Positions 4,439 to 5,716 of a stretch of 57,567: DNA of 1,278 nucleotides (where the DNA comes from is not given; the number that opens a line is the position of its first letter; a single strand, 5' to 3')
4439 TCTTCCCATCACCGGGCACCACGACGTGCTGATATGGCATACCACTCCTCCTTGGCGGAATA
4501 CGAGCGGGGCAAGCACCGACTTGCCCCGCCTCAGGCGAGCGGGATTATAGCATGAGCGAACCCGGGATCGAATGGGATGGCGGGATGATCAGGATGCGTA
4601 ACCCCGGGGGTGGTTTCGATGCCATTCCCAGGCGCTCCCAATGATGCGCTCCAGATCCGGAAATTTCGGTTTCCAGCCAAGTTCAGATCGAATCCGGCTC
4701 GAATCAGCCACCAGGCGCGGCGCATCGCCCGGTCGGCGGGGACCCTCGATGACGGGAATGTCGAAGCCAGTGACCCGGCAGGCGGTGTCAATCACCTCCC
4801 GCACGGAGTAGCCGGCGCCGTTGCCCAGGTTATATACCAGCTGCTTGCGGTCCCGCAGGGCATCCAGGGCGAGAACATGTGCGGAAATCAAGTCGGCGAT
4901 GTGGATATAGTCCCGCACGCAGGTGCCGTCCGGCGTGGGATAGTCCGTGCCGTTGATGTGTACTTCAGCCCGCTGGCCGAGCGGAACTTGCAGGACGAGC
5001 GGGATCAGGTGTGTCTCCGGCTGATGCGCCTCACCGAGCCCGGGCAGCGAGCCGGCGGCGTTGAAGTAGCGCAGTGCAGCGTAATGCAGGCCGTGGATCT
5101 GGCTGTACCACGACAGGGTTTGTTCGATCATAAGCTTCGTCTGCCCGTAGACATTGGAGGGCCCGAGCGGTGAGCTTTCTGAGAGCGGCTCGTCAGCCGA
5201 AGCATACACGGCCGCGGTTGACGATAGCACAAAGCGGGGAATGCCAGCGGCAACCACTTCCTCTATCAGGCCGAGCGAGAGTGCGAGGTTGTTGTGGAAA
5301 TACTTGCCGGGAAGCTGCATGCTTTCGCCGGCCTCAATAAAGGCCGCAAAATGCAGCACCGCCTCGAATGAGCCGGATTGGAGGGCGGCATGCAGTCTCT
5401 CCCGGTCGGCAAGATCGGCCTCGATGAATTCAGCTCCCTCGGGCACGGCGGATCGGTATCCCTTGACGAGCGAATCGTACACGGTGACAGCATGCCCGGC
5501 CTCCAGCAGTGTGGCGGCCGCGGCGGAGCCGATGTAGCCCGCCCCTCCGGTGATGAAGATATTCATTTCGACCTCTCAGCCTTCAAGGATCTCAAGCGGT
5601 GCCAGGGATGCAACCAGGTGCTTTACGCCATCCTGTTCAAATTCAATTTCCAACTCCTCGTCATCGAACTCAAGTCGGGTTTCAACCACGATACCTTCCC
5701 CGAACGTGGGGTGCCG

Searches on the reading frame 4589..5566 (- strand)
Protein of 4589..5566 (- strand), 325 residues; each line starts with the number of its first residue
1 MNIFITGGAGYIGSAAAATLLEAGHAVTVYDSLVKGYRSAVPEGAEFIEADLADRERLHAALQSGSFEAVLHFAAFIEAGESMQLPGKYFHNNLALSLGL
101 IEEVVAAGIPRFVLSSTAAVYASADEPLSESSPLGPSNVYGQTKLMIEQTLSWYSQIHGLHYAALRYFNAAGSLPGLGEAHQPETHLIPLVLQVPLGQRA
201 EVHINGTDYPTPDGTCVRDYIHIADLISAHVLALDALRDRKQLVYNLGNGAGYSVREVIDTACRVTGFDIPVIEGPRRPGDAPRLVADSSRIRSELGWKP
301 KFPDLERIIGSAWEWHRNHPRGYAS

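Call 58: search_protein_families(library=pfam, proteins=[window:4589-5566:-], max_evalue=0.0001)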
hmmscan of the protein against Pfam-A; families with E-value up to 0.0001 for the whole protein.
window:4589-5566:- (325 aa): 7 families
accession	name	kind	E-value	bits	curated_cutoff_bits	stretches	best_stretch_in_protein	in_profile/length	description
PF01370.27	Epimerase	-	2.6e-50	171.5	20.9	1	3-248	1-240/240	NAD dependent epimerase/dehydratase family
PF16363.11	GDP_Man_Dehyd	-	4.3e-41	141.9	27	1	4-302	1-323/332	GDP-mannose 4,6 dehydratase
PF04321.23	RmlD_sub_bind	-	1.8e-12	47.4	27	1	1-151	1-136/287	RmlD substrate binding domain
PF01073.25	3Beta_HSD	-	1.2e-09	38.1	22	1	5-149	2-155/280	3-beta hydroxysteroid dehydrogenase/isomerase family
PF13460.12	NAD_binding_10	-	3.4e-08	34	27.2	1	7-151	1-131/184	NAD(P)H-binding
PF02719.21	Polysacc_synt_2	-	3.5e-08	33.4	20.2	1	3-173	1-174/293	Polysaccharide biosynthesis protein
PF05368.20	NmrA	-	1.4e-07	31.9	27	1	3-118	5-108/298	NmrA-like family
